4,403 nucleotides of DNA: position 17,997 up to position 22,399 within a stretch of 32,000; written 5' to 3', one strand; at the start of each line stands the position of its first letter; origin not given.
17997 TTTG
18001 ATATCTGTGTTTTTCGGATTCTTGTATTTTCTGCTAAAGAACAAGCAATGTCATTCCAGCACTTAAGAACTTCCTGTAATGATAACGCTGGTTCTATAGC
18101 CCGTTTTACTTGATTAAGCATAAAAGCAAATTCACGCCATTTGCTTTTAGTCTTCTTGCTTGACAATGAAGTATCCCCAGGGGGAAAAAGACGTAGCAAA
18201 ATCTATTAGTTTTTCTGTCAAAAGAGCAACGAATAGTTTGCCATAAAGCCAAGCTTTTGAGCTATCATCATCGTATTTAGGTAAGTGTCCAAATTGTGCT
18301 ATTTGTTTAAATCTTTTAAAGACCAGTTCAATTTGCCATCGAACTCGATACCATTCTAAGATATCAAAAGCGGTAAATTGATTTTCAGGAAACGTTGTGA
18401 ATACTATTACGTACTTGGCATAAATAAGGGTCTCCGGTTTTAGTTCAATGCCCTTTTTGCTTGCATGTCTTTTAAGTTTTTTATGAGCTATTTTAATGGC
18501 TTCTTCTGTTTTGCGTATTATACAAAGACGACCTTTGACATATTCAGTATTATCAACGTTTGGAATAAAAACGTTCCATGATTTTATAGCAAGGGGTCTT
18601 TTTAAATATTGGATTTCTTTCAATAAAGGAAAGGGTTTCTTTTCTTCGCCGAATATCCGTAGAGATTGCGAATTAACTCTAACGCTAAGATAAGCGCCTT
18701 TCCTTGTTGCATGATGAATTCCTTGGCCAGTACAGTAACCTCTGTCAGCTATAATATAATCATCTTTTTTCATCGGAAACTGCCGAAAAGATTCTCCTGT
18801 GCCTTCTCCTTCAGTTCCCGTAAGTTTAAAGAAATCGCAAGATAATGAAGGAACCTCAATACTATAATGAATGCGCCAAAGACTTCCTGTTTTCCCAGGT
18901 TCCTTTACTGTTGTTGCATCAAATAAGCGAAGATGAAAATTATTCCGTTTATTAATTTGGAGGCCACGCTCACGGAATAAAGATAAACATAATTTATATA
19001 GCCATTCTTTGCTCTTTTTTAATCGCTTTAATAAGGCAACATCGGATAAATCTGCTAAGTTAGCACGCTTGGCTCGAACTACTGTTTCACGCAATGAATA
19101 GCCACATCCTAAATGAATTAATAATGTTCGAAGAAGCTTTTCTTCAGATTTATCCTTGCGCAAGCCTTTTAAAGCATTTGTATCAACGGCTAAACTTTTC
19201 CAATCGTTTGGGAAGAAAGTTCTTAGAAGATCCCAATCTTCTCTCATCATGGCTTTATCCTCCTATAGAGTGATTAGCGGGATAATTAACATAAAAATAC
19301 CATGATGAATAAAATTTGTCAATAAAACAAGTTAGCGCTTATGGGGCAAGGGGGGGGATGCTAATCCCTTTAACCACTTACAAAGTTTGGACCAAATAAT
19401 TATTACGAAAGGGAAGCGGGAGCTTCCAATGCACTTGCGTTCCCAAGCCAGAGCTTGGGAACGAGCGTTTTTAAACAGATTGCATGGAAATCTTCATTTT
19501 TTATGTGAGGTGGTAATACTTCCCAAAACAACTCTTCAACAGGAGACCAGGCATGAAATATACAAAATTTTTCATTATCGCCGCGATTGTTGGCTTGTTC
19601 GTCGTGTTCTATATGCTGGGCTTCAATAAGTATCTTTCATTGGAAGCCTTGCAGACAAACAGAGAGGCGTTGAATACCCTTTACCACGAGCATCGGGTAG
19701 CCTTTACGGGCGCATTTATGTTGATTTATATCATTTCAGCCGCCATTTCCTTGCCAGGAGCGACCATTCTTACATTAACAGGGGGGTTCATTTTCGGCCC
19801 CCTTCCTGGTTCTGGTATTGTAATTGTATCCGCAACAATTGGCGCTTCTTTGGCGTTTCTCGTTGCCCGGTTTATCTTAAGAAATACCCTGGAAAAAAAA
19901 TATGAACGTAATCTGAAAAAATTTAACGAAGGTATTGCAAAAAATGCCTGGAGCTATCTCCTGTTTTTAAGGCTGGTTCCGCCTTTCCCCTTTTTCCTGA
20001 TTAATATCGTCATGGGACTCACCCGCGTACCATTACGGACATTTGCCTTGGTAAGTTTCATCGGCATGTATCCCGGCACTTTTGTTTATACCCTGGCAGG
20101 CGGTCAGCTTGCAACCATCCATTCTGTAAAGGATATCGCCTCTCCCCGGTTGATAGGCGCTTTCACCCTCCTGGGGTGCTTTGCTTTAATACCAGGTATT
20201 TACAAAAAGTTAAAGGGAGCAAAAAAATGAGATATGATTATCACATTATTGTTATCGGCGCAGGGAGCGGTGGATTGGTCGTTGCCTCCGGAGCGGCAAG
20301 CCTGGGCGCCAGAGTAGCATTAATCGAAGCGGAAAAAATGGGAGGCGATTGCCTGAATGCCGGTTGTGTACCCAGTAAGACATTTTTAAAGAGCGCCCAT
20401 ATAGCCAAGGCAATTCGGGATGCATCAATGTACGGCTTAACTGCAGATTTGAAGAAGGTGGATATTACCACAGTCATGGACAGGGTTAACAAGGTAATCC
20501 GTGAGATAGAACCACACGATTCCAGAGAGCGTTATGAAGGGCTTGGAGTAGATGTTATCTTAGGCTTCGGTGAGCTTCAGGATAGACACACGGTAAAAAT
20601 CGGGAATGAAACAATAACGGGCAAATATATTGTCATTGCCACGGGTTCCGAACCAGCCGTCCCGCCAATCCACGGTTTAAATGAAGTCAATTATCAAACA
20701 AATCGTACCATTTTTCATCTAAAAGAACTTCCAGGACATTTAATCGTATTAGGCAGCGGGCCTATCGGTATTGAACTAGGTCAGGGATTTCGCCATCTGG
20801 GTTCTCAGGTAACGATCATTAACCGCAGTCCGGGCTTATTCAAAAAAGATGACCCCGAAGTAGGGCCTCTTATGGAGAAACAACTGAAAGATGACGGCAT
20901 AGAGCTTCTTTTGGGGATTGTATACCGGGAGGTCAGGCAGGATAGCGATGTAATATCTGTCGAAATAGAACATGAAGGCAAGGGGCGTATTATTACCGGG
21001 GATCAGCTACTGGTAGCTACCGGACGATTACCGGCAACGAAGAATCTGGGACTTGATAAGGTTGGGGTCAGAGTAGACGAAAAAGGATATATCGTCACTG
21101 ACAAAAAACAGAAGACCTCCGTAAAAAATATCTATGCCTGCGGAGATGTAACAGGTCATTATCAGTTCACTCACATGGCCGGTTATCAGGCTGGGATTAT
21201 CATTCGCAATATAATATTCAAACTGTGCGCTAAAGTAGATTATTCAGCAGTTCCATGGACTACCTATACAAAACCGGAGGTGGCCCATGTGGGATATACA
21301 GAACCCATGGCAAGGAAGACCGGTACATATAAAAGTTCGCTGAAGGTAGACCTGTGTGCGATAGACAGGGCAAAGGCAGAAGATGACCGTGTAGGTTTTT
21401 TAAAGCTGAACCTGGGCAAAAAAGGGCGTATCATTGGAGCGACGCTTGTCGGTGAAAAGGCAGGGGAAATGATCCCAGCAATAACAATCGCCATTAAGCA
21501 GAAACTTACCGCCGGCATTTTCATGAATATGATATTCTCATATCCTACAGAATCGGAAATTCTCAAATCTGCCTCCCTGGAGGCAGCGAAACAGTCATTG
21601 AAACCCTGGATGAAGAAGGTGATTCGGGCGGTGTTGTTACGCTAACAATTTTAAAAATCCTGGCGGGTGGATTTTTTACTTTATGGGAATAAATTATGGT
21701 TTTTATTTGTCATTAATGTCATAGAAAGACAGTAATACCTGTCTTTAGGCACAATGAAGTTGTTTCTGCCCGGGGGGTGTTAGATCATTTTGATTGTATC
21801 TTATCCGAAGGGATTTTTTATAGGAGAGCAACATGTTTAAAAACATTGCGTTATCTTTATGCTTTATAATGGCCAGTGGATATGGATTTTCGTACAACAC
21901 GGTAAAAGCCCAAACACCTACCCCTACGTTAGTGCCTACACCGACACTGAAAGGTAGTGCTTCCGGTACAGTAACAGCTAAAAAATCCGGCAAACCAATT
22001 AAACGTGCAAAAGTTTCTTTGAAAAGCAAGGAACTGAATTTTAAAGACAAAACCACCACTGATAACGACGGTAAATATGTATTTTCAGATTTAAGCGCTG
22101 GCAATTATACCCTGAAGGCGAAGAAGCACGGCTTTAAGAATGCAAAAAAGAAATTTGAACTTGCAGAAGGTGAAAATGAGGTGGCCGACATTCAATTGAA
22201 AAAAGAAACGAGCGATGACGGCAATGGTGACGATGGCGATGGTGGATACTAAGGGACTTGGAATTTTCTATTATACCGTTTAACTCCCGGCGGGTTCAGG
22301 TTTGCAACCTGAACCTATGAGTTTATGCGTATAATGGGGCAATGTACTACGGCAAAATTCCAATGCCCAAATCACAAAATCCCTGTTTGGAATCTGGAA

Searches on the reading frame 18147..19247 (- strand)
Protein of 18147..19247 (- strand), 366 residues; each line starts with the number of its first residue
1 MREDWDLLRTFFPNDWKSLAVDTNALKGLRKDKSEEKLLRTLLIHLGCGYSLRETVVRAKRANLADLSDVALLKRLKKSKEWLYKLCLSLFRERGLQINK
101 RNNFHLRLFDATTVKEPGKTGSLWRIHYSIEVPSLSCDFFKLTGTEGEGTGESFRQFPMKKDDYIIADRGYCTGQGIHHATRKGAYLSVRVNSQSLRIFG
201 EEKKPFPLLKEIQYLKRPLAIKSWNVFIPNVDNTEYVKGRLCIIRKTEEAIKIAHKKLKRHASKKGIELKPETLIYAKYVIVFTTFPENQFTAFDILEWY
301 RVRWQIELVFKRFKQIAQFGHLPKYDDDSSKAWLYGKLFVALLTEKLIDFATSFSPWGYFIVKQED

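Call 6: search_protein_families(library=pfam, proteins=[window:18147-19247:-], max_evalue=0.01)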
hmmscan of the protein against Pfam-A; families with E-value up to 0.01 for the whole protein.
window:18147-19247:- (366 aa): 1 family
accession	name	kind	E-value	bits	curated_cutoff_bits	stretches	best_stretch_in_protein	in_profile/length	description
PF01609.27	DDE_Tnp_1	-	2.5e-15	57.2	23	1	159-342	75-199/200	Transposase DDE domain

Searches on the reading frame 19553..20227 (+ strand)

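Call 6: search_protein_families(library=pfam, proteins=[window:19553-20227:+], max_evalue=0.01)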
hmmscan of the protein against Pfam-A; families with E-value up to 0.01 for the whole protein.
window:19553-20227:+ (225 aa): 1 family
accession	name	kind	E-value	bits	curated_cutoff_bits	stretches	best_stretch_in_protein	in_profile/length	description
PF09335.16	VTT_dom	-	6.6e-27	94.9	33.9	1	70-183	3-121/123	VTT domain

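Call 62: search_protein_families(library=ncbifam, proteins=[window:19553-20227:+], max_evalue=0.00001)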
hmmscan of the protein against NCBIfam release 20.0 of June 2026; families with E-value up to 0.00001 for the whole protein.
window:19553-20227:+ (225 aa): 0 families

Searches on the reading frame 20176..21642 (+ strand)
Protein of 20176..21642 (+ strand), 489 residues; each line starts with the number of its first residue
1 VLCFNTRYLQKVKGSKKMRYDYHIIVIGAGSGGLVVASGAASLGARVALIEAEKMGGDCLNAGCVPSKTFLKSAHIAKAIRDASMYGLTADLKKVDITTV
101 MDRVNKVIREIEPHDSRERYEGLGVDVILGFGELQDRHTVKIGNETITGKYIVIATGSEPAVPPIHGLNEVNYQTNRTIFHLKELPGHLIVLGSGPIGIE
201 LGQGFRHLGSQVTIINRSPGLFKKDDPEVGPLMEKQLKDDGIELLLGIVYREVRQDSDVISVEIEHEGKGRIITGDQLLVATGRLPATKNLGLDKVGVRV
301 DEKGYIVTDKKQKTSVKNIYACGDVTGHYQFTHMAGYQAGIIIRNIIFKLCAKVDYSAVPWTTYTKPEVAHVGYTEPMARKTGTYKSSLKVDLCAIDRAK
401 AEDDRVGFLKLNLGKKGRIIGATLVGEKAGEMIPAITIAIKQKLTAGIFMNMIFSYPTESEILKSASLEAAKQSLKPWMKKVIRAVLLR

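Call 6: search_protein_families(library=pfam, proteins=[window:20176-21642:+], max_evalue=0.01)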
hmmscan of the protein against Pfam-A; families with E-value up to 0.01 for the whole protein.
window:20176-21642:+ (489 aa): 11 families
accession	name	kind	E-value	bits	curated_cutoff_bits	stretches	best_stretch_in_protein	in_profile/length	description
PF07992.20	Pyr_redox_2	-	1.3e-64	218.8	26.1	1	22-339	1-291/291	Pyridine nucleotide-disulphide oxidoreductase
PF02852.28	Pyr_redox_dim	-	1.5e-24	86.8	25.3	1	359-466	1-109/110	Pyridine nucleotide-disulphide oxidoreductase, dimerisation domain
PF00070.33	Pyr_redox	-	2.8e-19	69.8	22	1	188-265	1-80/82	Pyridine nucleotide-disulphide oxidoreductase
PF13738.12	Pyr_redox_3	-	1e-13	51.7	30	1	136-323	112-305/305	Pyridine nucleotide-disulphide oxidoreductase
PF03486.20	HI0933_like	-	5.4e-07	29.7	50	1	23-57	2-36/244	HI0933-like protein Rossmann domain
PF12831.13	FAD_oxidored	-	3.4e-06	27.1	27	1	24-80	2-60/416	FAD dependent oxidoreductase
PF01134.28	GIDA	-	3.8e-06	26.7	22.1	1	24-97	2-74/391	Glucose inhibited division protein A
PF00890.30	FAD_binding_2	-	4.8e-05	23.2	20.4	0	24-55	2-33/414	FAD binding domain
PF01262.27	AlaDh_PNT_C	-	0.00087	19.2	23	0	23-54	30-61/214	Alanine dehydrogenase/PNT, C-terminal domain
PF13450.12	NAD_binding_8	-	0.0027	18.4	21.9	1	26-61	1-37/68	NAD(P)-binding Rossmann-like domain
PF13434.12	Lys_Orn_oxgnase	-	0.0068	16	21.3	0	144-227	143-231/339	L-lysine 6-monooxygenase/L-ornithine 5-monooxygenase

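Call 62: search_protein_families(library=ncbifam, proteins=[window:20176-21642:+], max_evalue=0.00001)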
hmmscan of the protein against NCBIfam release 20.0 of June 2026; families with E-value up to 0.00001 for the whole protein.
window:20176-21642:+ (489 aa): 50 families (the best 25 are shown)
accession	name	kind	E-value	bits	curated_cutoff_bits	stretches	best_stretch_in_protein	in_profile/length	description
NF004991.0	PRK06370.1-3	subfamily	3.9e-142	474.4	620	1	21-486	35-503/509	FAD-containing oxidoreductase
TIGR02053.1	MerA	equivalog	6.4e-116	388.1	454.45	1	22-468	1-451/465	mercury(II) reductase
TIGR01350.1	lipoamide_DH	equivalog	1.5e-113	380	408.8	1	22-475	2-459/461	dihydrolipoyl dehydrogenase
NF004947.0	PRK06292.2-5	equivalog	3.3e-103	346.1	592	1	21-471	3-459/474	dihydrolipoyl dehydrogenase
NF004776.0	PRK06116.1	equivalog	1.7e-95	320.7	480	1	18-461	1-444/450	glutathione-disulfide reductase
NF004992.0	PRK06370.1-4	equivalog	1.1e-90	304.3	629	1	21-464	4-449/459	FAD-containing oxidoreductase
NF004946.0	PRK06292.2-4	subfamily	1.7e-89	300.8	634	1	21-469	3-469/487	dihydrolipoyl dehydrogenase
NF005884.0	PRK07846.1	equivalog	5e-89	299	501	1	21-470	3-451/454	mycothione reductase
NF010311.1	PRK13748.1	subfamily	9.6e-89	298.7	600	1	12-467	88-545/560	mercury(II) reductase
NF005883.0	PRK07845.1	equivalog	3.4e-82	276.9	479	1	23-467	4-456/466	NAD(P)H-quinone dehydrogenase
NF003585.0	PRK05249.1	equivalog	1.3e-80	271.3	465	1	18-473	3-460/464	Si-specific NAD(P)(+) transhydrogenase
TIGR03452.1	mycothione_red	equivalog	4.8e-80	269.6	635.65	1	21-463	2-445/452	mycothione reductase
NF004943.0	PRK06292.2-1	equivalog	1.6e-79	267.9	432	1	21-467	3-452/456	dihydrolipoyl dehydrogenase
NF004945.0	PRK06292.2-3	equivalog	8.1e-79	265.7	494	1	22-463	4-445/457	dihydrolipoyl dehydrogenase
TIGR01424.1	gluta_reduc_2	equivalog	4.5e-78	262.8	606.05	1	20-461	1-440/446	glutathione-disulfide reductase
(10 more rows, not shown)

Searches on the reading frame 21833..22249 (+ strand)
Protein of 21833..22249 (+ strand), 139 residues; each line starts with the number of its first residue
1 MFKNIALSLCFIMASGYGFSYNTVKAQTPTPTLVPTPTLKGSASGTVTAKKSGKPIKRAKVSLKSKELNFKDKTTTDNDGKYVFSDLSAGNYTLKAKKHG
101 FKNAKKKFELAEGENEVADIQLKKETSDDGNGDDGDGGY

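Call 7: search_protein_families(library=pfam, proteins=[window:21833-22249:+], max_evalue=0.01)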
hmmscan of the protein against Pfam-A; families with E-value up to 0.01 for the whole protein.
window:21833-22249:+ (139 aa): 12 families
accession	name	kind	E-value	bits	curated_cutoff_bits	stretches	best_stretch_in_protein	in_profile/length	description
PF13620.12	CarboxypepD_reg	-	1.2e-19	70.9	32.3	1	44-123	3-82/82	Carboxypeptidase regulatory-like domain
PF13715.12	CarbopepD_reg_2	-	6.5e-14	52.2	32.2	1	44-126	2-80/88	CarboxypepD_reg-like domain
PF17210.9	SdrD_B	-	7.5e-09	36.2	29.7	1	52-106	20-75/112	SdrD B-like domain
PF17802.7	SpaA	-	9.1e-07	29.4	23.1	1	48-121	8-86/91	Prealbumin-like fold domain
PF09430.16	EMC7_beta-sandw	-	7.7e-05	23.3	26.6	1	54-102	5-51/122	ER membrane protein complex subunit 7, beta-sandwich domain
PF23193.1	NOMO_3rd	-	0.00026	21.5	27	1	49-110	38-97/120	NOMO third transthyretin-like domain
PF11974.14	bMG3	-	0.00028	21.2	34.9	1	47-123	19-86/103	Bacterial alpha-2-macroglobulin MG3 domain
PF23194.1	NOMO_5th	-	0.0014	19.4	27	1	45-110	4-70/89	NOMO fifth transthyretin-like domain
PF08308.17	PEGA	-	0.0018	18.6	20.8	1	85-125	30-70/71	PEGA domain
PF20598.4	DUF6795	-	0.0029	18.3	27.4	1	45-87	3-46/103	Domain of unknown function (DUF6795)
PF14686.12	fn3_3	-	0.0074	16.5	24.4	0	41-105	3-60/75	Polysaccharide lyase family 4, domain II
PF11008.14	DUF2846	-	0.0093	16.5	34.3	0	78-115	37-73/92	Protein of unknown function (DUF2846)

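Call 62: search_protein_families(library=ncbifam, proteins=[window:21833-22249:+], max_evalue=0.00001)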
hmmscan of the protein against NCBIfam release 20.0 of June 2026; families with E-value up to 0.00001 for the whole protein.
window:21833-22249:+ (139 aa): 1 family
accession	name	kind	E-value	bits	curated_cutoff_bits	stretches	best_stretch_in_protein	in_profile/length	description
NF052345.1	S_layer_anammox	exception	5.1e-16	57.3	1400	1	25-126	1298-1395/1596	Kustd1514 family S-layer glycoprotein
